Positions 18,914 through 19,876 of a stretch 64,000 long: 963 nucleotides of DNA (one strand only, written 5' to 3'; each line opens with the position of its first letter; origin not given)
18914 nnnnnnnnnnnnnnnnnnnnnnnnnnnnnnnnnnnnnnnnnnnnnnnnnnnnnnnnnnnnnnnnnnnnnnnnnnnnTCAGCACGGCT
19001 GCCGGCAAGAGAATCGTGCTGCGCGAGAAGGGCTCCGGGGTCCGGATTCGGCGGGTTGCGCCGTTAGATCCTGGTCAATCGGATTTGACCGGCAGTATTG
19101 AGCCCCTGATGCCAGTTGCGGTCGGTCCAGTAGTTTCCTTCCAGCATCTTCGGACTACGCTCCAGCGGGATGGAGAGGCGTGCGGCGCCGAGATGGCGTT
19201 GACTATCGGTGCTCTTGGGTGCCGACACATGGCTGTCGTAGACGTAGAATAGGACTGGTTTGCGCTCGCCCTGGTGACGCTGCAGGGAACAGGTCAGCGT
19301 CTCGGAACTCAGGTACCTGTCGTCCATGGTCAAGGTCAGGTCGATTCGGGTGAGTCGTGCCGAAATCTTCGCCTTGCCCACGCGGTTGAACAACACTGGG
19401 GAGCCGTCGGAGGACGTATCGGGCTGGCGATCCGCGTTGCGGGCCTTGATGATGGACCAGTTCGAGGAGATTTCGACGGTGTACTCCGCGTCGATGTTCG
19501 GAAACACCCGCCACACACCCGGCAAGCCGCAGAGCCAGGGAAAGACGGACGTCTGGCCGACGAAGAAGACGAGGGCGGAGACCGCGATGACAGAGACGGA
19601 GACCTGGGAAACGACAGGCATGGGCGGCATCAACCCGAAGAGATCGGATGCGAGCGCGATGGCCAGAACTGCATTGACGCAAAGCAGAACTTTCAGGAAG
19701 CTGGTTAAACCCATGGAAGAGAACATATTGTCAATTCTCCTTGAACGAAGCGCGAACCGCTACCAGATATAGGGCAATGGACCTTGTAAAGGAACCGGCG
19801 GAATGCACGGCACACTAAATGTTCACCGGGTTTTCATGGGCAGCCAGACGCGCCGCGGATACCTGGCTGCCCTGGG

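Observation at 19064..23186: Type II CBASS with the membrane effector transcribed divergently from the cyclase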

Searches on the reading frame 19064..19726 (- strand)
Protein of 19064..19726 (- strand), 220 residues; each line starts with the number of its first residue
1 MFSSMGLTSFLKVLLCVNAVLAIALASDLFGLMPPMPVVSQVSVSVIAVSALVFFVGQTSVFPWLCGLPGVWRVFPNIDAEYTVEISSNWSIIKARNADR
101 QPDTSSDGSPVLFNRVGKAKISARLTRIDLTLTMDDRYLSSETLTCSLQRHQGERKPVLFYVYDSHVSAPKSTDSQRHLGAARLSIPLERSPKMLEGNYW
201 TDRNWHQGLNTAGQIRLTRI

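Call 3: search_protein_families(library=pfam, proteins=[window:19064-19726:-], max_evalue=0.01)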
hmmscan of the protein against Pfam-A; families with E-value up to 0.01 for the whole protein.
window:19064-19726:- (220 aa): 1 family
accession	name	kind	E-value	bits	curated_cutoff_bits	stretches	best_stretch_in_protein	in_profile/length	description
PF18153.7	Cap15_CD_rec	-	6.3e-07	30.2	31.2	1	117-219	29-122/122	Cap15, cyclic dinucleotide receptor domain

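Call 4: search_protein_families(library=padloc, proteins=[window:19064-19726:-], max_evalue=0.01)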
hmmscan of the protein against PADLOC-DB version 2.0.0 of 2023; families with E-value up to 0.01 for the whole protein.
window:19064-19726:- (220 aa): 14 families
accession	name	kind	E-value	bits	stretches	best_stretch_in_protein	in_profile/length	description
PDLC00679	Effector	-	8.5e-51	170.8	1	3-219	3-214/218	2TM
PDLC00671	Effector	-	6e-48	161.6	1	1-219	1-221/223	2TM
PDLC00674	Effector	-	7.9e-34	115.2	1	2-220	2-228/246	2TM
PDLC00682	Effector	-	1.8e-24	84.7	1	118-219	115-216/218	2TM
PDLC00680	Effector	-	5.4e-20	69.7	1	13-220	15-227/229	2TM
PDLC00704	Effector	-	4.4e-13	47.2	1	12-219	12-200/207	2TM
PDLC00702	Effector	-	3.5e-12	44.1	1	45-219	44-195/211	2TM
PDLC00694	Effector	-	1e-09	36.2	1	34-208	29-184/208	2TM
PDLC00673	Effector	-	9.7e-09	32.9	1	140-204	119-182/214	2TM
PDLC00703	Effector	-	1.4e-08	32.6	1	75-205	78-185/204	2TM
PDLC00708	Effector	-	1.1e-07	29.6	1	118-205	103-183/191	2TM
PDLC00714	Effector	-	5e-07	27.4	1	72-204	58-183/200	2TM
PDLC00705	Effector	-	1.4e-06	26.4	1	121-219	111-199/203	2TM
PDLC00683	Effector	-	0.00018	19.3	1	120-217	93-177/185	2TM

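Call 7: find_homologous_proteins(query=window:19064-19726:-, max_evalue=0.00001)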
Query window:19064-19726:- (220 aa): 69 proteins with E <= 0.00001 among 473 candidates.
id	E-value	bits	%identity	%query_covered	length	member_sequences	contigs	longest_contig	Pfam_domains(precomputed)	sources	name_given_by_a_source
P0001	1.2e-131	455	92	100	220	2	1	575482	PF18153.8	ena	-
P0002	5.2e-128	443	90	100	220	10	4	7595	PF18153.8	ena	-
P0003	1.6e-125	435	88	100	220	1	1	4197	PF18153.8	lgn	-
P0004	1.1e-123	429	86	100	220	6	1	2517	PF18153.8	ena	-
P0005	7.6e-123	426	86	100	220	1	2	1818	PF18153.8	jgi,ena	-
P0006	1.5e-122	425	86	100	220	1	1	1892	PF18153.8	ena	-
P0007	2.0e-122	424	85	100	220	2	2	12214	PF18153.8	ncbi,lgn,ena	-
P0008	1.4e-120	418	85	100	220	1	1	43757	PF18153.8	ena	-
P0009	1.9e-120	418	85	100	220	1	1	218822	PF18153.8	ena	-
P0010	9.1e-119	413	83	100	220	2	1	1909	-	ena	-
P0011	4.4e-118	410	84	100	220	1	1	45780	PF18153.8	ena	-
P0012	1.2e-117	409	83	100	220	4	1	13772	PF18153.8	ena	-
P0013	2.1e-115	402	79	100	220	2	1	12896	PF18153.8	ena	-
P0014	4.9e-112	391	78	100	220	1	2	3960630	PF18153.8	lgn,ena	-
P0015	1.3e-110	386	77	100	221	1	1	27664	PF18153.8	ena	-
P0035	7.1e-97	341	68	100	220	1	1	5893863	PF18153.8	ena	-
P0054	3.6e-84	299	59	100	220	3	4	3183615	PF18153.8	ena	-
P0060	4.0e-79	283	58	100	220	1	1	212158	PF18153.8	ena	-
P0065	7.9e-56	207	50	96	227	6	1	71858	-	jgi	jgi:hypothetical protein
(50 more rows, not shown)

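Call 10: find_related_loci(query=A1, collection=genome_contigs, flank=7000)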
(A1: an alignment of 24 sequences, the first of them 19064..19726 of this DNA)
Query A1 (220 aa) in genome_contigs; peptide patterns used: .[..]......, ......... (x = any residue, [..] = any of these).
34 stretches matched a pattern; 18 encode a relative of the query (tblastn E <= 1e-3); 18 distinct loci.
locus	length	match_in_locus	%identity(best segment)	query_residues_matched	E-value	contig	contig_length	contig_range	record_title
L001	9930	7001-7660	85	1-220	1e-129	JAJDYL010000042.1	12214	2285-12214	MAG: Alphaproteobacteria bacterium isolate jk18x34bins.26 k141_519406, whole genome shotgun sequence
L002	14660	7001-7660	83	1-220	1e-126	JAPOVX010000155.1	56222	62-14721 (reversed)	MAG: Rhodobacteraceae bacterium isolate COS2_bin_10 NODE_278_length_56222_cov_7.20355, whole genome shotgun sequence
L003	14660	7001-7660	86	1-220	2e-125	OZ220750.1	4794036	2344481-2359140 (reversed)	MAG: Alphaproteobacteria bacterium isolate e85b98a5-d515-444b-a553-27111d8e7dd0 genome assembly, chromosome: 1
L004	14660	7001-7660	69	1-220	1e-100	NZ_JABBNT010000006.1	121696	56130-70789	Pacificispira spongiicola strain KN72 Scaffold6, whole genome shotgun sequence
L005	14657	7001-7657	46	1-220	1e-64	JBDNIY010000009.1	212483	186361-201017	MAG: Parvibaculaceae bacterium isolate metabat2.29.WLB k141_501208, whole genome shotgun sequence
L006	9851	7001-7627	52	9-220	1e-62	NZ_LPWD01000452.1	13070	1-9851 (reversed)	Methyloceanibacter marginalis strain R-67177 contig_82, whole genome shotgun sequence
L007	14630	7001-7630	43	9-220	5e-52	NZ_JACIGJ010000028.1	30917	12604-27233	Roseospira marina strain DSM 15113 Ga0394286_28, whole genome shotgun sequence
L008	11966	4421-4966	38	31-219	6e-35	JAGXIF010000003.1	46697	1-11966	MAG: Halothiobacillus sp. isolate LH_M8 k141_105424, whole genome shotgun sequence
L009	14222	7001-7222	69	147-220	5e-32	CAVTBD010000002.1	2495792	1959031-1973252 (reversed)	MAG: uncultured Alphaproteobacteria bacterium isolate MFD02416.bin.1.43 genome assembly, contig: contig_27251, whole gen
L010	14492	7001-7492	41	52-219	8e-32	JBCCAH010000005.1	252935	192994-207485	MAG: Pseudomonadota bacterium isolate P01_A01_bin.136 k141_1211591_length_252935_cov_180.2067, whole genome shotgun sequ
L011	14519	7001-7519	37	43-219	7e-29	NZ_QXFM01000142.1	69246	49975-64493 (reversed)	Aurantiacibacter xanthus strain CCTCC AB 2015396 486, whole genome shotgun sequence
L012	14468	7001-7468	37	58-219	8e-26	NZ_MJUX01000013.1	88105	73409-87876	Acuticoccus yangtzensis strain JL1095 Contig13_1, whole genome shotgun sequence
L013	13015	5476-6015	56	1-180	1e-68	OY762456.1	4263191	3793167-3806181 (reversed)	MAG: Pseudomonadales bacterium isolate 55de8a68-c5b3-443f-b747-9f40e672fbd7 genome assembly, chromosome: 1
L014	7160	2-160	57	167-219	2e-15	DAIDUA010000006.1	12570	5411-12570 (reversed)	MAG TPA_asm: Alphaproteobacteria bacterium isolate clean6098 k141_268138, whole genome shotgun sequence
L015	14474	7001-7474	30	70-219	2e-14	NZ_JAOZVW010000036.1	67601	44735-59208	MAG: Sphingopyxis sp. isolate bin C_3_2 C_3_3_180_length_67640_cov_16, whole genome shotgun sequence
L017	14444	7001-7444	30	74-220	2e-12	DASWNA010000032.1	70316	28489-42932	MAG TPA_asm: Allosphingosinicella sp. isolate SMAG_U3401 k141_680963, whole genome shotgun sequence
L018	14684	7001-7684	29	1-220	6e-13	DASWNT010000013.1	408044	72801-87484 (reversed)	MAG TPA_asm: Allosphingosinicella sp. isolate SMAG_U3421 k141_137260, whole genome shotgun sequence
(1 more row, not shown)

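Call 15: search_solved_structures(query=A1, max_evalue=1, show_alignments=2)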
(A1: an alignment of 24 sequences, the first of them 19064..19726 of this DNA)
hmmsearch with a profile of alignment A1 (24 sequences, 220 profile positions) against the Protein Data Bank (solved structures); distinct sequences matched with E-value up to 1: 1.
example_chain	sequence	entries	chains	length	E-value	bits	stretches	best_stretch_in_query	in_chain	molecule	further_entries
28ye_S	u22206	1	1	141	0.53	12.8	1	6-84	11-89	Large ribosomal subunit protein bL17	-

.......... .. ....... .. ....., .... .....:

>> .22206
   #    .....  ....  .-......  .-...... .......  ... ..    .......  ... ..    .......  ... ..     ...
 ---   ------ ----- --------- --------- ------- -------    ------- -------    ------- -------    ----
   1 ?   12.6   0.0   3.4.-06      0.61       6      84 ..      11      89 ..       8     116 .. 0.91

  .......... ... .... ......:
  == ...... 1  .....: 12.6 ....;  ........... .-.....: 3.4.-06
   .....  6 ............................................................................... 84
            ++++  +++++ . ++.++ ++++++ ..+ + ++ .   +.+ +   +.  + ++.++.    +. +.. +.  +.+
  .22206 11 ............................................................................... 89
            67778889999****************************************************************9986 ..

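Call 21: search_dna_similar(query=window:19064-19726:-, collection=plasmids, mode=protein, max_evalue=0.001, max_rows=40)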
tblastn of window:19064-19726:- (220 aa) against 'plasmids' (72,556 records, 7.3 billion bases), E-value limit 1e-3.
Records with a match: 5; places in all: 5; records where one place covers at least 80% of the query: 0.
Best place of each record, by identity: <60% 5.
By first word of the organism name: Agrobacterium 2; Sulfitobacter 1; Sphingobium 1; Shewanella 1.
By predicted mobility (MOB-suite, as given by PLSDB): conjugative 3; non-mobilizable 2.
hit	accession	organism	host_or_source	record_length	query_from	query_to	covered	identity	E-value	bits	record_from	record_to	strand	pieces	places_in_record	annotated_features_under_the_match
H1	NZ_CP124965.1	Agrobacterium tumefaciens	lilac,cell culture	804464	75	220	66%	29.5%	8e-5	50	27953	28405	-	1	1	hypothetical protein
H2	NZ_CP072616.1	Sulfitobacter sp. CB2047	-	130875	75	220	66%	28.5%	2e-10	67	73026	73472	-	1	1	hypothetical protein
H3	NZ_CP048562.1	Agrobacterium fabrum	walnut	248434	75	220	66%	28.1%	2e-4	49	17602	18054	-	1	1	hypothetical protein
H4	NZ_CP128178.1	Sphingobium baderi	mixed culture,activated sludge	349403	74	219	66%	26.3%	2e-6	55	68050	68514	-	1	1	hypothetical protein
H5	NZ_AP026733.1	Shewanella xiamenensis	-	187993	121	217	44%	30.9%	2e-8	61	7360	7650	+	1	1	hypothetical protein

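Call 22: get_annotated_region(hit=H2, flank=6000)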
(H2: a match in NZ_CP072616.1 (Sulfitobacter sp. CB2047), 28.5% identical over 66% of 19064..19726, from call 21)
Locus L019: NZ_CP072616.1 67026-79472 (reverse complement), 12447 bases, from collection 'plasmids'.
description: Sulfitobacter sp. CB2047 plasmid pSpoCB-3, complete sequence
organism: Sulfitobacter sp. CB2047 (NCBI taxid 1525218)
taxonomy: Bacteria; Pseudomonadota; Alphaproteobacteria; Rhodobacterales; Roseobacteraceae; Sulfitobacter; Sulfitobacter sp. CB2047
host: -; source: -; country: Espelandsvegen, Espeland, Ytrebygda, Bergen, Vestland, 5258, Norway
typing (MOB-suite, as given by PLSDB): conjugative; replicon rep_cluster_611; relaxase MOBP; mating-pair formation MPF_T
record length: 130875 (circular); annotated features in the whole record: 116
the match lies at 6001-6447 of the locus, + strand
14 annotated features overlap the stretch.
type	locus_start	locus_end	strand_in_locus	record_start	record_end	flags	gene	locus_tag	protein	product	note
CDS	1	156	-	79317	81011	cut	-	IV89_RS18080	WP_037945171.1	hypothetical protein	-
CDS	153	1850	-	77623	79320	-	-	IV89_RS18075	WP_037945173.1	hypothetical protein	-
CDS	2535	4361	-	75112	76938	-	-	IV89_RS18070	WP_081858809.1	ThiF family adenylyltransferase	-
CDS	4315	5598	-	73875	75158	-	-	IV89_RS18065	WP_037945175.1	cyclic GMP-AMP synthase DncV-like nucleotidyltransferase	-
CDS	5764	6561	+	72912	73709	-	-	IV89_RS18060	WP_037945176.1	hypothetical protein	-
CDS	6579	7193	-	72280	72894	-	-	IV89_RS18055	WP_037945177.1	hypothetical protein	-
CDS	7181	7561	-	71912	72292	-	-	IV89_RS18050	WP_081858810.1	mCpol domain-containing protein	-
CDS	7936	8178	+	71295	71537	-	-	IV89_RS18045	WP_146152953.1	hypothetical protein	-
CDS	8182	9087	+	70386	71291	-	-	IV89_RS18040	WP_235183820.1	hypothetical protein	-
CDS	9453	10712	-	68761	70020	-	-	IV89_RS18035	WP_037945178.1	Swt1 family HEPN domain-containing protein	-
CDS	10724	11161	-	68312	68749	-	-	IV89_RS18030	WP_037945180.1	type II toxin-antitoxin system MqsA family antitoxin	-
CDS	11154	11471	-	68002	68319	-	-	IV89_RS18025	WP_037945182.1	type II toxin-antitoxin system MqsR family toxin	-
CDS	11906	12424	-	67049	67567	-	-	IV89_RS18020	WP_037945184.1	GIY-YIG nuclease family protein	-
CDS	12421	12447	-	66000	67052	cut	-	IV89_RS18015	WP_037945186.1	hypothetical protein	-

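Call 23: get_annotated_region(hit=H4, flank=6000)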
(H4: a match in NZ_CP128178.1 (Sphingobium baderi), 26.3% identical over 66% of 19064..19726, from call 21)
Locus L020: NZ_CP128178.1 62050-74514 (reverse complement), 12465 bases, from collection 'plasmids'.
description: Sphingobium baderi strain SC-1 plasmid unnamed1, complete sequence
organism: Sphingobium baderi (NCBI taxid 1332080)
taxonomy: Bacteria; Pseudomonadota; Alphaproteobacteria; Sphingomonadales; Sphingomonadaceae; Sphingobium; Sphingobium baderi
host: -; source: mixed culture,activated sludge; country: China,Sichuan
typing (MOB-suite, as given by PLSDB): non-mobilizable; mating-pair formation MPF_F
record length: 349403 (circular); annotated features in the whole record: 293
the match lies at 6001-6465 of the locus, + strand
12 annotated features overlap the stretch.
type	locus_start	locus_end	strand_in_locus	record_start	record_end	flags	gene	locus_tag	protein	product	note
CDS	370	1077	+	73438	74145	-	-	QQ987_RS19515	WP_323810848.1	hypothetical protein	-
CDS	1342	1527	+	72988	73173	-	-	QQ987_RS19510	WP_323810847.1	hypothetical protein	-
CDS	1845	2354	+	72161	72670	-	-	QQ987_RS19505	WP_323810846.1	hypothetical protein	-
CDS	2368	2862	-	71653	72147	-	-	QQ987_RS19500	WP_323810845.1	Mov34/MPN/PAD-1 family protein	-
CDS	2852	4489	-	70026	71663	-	-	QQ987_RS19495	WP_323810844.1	ThiF family adenylyltransferase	-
CDS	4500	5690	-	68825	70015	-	-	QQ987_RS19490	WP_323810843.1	CBASS cGAMP synthase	-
CDS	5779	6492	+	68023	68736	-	-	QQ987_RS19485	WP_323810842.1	hypothetical protein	-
CDS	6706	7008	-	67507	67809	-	-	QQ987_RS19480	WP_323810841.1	HigA family addiction module antitoxin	-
CDS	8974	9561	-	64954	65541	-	-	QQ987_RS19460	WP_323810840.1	zeta toxin family protein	-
CDS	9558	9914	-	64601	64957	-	-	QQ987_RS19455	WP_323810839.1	ParD-like family protein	-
CDS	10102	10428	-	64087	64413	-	-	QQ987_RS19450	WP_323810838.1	type II toxin-antitoxin system RelE/ParE family toxin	GO:0030541 - plasmid partitioning [Evidence IEA]; GO:0051290 - protein heterotetramerization [Evidence IEA]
CDS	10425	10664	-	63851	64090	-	-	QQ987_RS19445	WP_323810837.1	type II toxin-antitoxin system ParD family antitoxin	-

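Call 24: get_annotated_region(hit=H5, flank=6000)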
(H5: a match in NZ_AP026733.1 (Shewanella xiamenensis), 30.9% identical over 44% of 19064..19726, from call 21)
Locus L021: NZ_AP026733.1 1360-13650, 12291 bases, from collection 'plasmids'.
description: Shewanella xiamenensis strain NUITM-VS2 plasmid pNUITM-VS2_1, complete sequence
organism: Shewanella xiamenensis (NCBI taxid 332186)
taxonomy: Bacteria; Pseudomonadota; Gammaproteobacteria; Alteromonadales; Shewanellaceae; Shewanella; Shewanella xiamenensis
host: -; source: -; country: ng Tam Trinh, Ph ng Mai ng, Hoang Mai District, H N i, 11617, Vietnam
typing (MOB-suite, as given by PLSDB): non-mobilizable
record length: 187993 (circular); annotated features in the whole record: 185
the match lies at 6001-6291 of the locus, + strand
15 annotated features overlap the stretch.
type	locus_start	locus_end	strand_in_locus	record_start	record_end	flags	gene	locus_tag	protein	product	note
CDS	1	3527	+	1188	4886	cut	-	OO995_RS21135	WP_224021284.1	DEAD/DEAH box helicase family protein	-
CDS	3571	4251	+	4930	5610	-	-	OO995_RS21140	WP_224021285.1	DUF6602 domain-containing protein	-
CDS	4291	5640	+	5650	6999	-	-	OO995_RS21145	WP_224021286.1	cyclic GMP-AMP synthase DncV-like nucleotidyltransferase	-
CDS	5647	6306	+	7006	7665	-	-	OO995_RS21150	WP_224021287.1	hypothetical protein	-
CDS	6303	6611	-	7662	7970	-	-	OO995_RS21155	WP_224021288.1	helix-turn-helix transcriptional regulator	-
CDS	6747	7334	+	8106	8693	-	-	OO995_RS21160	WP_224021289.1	hypothetical protein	-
CDS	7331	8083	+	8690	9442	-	-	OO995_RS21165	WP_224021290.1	DEAD/DEAH box helicase family protein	-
CDS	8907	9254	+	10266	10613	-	-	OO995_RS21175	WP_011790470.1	mercuric transporter MerT family protein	-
CDS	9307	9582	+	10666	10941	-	merP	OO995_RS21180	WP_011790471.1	mercury resistance system periplasmic binding protein MerP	-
CDS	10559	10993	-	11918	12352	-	-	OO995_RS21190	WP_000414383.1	mercury resistance transcriptional regulator MerR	-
predicted_resistance_gene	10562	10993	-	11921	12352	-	merR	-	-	mercury resistance transcriptional regulator MerR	predicted by amrfinderplus; class MERCURY; identity 100.0%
CDS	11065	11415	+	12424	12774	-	-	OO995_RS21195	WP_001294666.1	mercuric transport protein MerT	-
predicted_resistance_gene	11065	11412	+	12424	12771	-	merT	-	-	mercuric transport protein MerT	predicted by amrfinderplus; class MERCURY; identity 100.0%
predicted_resistance_gene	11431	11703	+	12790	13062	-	merP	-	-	mercury resistance system periplasmic binding protein MerP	predicted by amrfinderplus; class MERCURY; identity 100.0%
CDS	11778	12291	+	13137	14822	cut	merA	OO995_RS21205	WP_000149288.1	mercury(II) reductase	-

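Call 25: get_annotated_region(hit=H1, flank=6000)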
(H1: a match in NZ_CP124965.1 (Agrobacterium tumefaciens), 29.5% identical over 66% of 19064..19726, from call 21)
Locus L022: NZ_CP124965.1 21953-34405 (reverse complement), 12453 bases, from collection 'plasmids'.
description: Agrobacterium tumefaciens strain AF1/95 plasmid pAtAF1_95, complete sequence
organism: Agrobacterium tumefaciens (NCBI taxid 358)
taxonomy: Bacteria; Pseudomonadota; Alphaproteobacteria; Hyphomicrobiales; Rhizobiaceae; Agrobacterium; Agrobacterium tumefaciens
host: -; source: lilac,cell culture; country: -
typing (MOB-suite, as given by PLSDB): conjugative; relaxase MOBQ; mating-pair formation MPF_T
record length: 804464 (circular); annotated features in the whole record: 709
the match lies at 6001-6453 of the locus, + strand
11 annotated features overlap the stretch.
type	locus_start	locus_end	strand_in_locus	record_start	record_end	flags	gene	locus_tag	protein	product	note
CDS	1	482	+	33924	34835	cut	-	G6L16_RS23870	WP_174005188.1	LysR family transcriptional regulator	-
CDS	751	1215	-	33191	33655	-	-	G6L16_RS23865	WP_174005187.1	Mov34/MPN/PAD-1 family protein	-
CDS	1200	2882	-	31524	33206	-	-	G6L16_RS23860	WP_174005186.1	ThiF family adenylyltransferase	-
CDS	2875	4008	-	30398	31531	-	-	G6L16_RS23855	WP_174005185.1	cyclic GMP-AMP synthase DncV-like nucleotidyltransferase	-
CDS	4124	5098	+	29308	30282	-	-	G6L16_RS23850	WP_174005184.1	CBASS cGAMP-activated phospholipase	-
CDS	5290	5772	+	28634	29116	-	-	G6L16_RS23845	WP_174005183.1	hypothetical protein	-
CDS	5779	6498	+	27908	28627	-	-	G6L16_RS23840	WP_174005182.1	hypothetical protein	-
CDS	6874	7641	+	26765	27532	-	-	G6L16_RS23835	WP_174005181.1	hypothetical protein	-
CDS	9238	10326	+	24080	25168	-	-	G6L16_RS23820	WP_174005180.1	hypothetical protein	-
CDS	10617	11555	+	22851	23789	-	-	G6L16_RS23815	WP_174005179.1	bacteriophage abortive infection AbiH family protein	-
CDS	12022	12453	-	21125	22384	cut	-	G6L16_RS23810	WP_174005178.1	DUF4062 domain-containing protein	-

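Call 27: predict_structure(alignment_id=A1)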
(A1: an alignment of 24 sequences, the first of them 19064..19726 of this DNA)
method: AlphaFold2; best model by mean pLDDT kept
length: 220 residues; sequences in the alignment: 24
mean_pLDDT: 79.9   pTM: 0.73
mean pLDDT of the five models: 79.9, 79.8, 79.7, 78.5, 77.7
residues with pLDDT >= 90: 72; 70-90: 89; 50-70: 46; < 50: 13
segments of 3 or more residues with pLDDT < 50: 3-6, 32-34
pLDDT, mean of each block of 10 residues (from residue 1): 50 61 55 49 64 81 88 88 93 86 88 93 90 91 88 75 84 78 92 94 76 94
secondary structure, 60 per line:
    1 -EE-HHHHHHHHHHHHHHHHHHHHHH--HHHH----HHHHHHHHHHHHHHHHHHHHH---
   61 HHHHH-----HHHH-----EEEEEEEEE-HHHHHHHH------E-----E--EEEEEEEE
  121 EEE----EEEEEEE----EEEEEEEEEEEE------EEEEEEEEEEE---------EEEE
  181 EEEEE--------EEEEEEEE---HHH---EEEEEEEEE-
elements in order: H5-26 H29-32 H37-57 H61-65 H71-74 E80-88 H90-97 E113-123 E128-134 E139-150 E157-167 E177-185 E194-201 E211-219

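Call 29: get_annotated_region(hit=H3, flank=6000)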
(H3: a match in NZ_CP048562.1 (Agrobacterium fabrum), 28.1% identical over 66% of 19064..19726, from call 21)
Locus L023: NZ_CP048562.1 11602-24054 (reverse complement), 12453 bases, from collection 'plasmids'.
description: Agrobacterium fabrum strain Kin001 plasmid pAt2, complete sequence
organism: Agrobacterium fabrum (NCBI taxid 1176649)
taxonomy: Bacteria; Pseudomonadota; Alphaproteobacteria; Hyphomicrobiales; Rhizobiaceae; Agrobacterium; Agrobacterium fabrum
host: -; source: walnut; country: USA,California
typing (MOB-suite, as given by PLSDB): conjugative; replicon rep_cluster_553; relaxase MOBQ; mating-pair formation MPF_T
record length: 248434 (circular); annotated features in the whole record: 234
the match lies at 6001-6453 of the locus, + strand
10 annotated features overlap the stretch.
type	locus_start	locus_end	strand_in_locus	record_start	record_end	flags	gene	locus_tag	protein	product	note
CDS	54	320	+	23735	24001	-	-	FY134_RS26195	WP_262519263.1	hypothetical protein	-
CDS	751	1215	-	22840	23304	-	-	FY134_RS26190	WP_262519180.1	Mov34/MPN/PAD-1 family protein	-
CDS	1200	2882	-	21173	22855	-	-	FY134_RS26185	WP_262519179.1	ThiF family adenylyltransferase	-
CDS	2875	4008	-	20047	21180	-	-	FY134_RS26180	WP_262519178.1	CBASS cGAMP synthase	-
CDS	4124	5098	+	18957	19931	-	-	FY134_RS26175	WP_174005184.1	CBASS cGAMP-activated phospholipase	-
CDS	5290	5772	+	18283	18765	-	-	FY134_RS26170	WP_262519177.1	hypothetical protein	-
CDS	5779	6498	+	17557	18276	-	-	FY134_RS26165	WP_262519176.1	hypothetical protein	-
CDS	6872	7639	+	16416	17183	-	-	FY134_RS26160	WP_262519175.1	hypothetical protein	-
CDS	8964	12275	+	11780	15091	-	-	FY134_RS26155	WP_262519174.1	AAA domain-containing protein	-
CDS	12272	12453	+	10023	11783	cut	-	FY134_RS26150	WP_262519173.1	MarR family transcriptional regulator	GO:0006355 - regulation of DNA-templated transcription [Evidence IEA]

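Call 31: fold_search(model_id=the predicted structure, library=pdb)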
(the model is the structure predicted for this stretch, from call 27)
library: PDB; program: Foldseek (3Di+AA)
matches with E <= 10: 794; with E <= 0.001: 3
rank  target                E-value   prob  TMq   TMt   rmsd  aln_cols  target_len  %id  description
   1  7n34                  3.9e-05  1.00  0.40  0.78   4.3       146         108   20  Structure of Yersinia aleksiciae Cap15 cyclic dinucleotide receptor, crystal form 1 (released 2021-11-17)
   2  7n35_A                1.1e-04  1.00  0.39  0.79   4.5       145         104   19  Structure of Yersinia aleksiciae Cap15 cyclic dinucleotide receptor, crystal form 2 (released 2021-11-17)
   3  7n35_B                6.2e-04  1.00  0.39  0.78   4.5       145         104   20  Structure of Yersinia aleksiciae Cap15 cyclic dinucleotide receptor, crystal form 2 (released 2021-11-17)
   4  3elz_C                9.8e-03  0.96  0.28  0.42  11.5       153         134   10  Crystal structure of Zebrafish Ileal Bile Acid-Bindin Protein complexed with cholic acid (crystal form A). (released 2009-01-13)
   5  5xlm_B                1.5e-02  0.94  0.29  0.40  12.4       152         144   16  Monomer form of M.tuberculosis PknI sensor domain (released 2018-05-16)
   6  8ah9                  1.6e-02  0.98  0.29  0.51   7.1       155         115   10  De novo retro-aldolase RAbetaB-16.1 (released 2023-08-16)
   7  5xn9_A                1.7e-02  0.95  0.30  0.42  10.8       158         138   10  Crystal structure of a secretary abundant heat soluble (SAHS) protein from Ramazzottius varieornatus (from monomer sam (released 2017-07-26)
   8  3stk                  2.2e-02  0.93  0.29  0.44   8.0       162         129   11  Crystal Structure of human LFABP complex with two molecules of palmitic acid (holo-LFABP) (released 2011-08-10)
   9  5xlm_A                2.4e-02  0.91  0.29  0.40  12.1       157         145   16  Monomer form of M.tuberculosis PknI sensor domain (released 2018-05-16)
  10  5xn9_B                2.4e-02  0.90  0.28  0.41  11.3       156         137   11  Crystal structure of a secretary abundant heat soluble (SAHS) protein from Ramazzottius varieornatus (from monomer sam (released 2017-07-26)
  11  5z4g_A                3.4e-02  0.82  0.28  0.39  11.5       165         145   10  Crystal structure of secretory abundant heat soluble protein 4 from Ramazzottius varieornatus (released 2018-04-11)
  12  3stm                  3.4e-02  0.75  0.25  0.38  13.4       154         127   10  Structure of human LFABP in complex with one molecule of palmitic acid (released 2011-08-10)
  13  3b2k                  3.8e-02  0.87  0.29  0.44   7.9       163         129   10  Iodide derivative of human LFABP (released 2012-06-20)
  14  7a9y_AAA              4.0e-02  0.80  0.28  0.41  11.2       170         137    8  Structural comparison of cellular retinoic acid binding protein I and II in the presence and absence of natural and  (released 2021-02-17)
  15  7a9y_BBB              4.0e-02  0.69  0.25  0.36  15.7       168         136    8  Structural comparison of cellular retinoic acid binding protein I and II in the presence and absence of natural and  (released 2021-02-17)
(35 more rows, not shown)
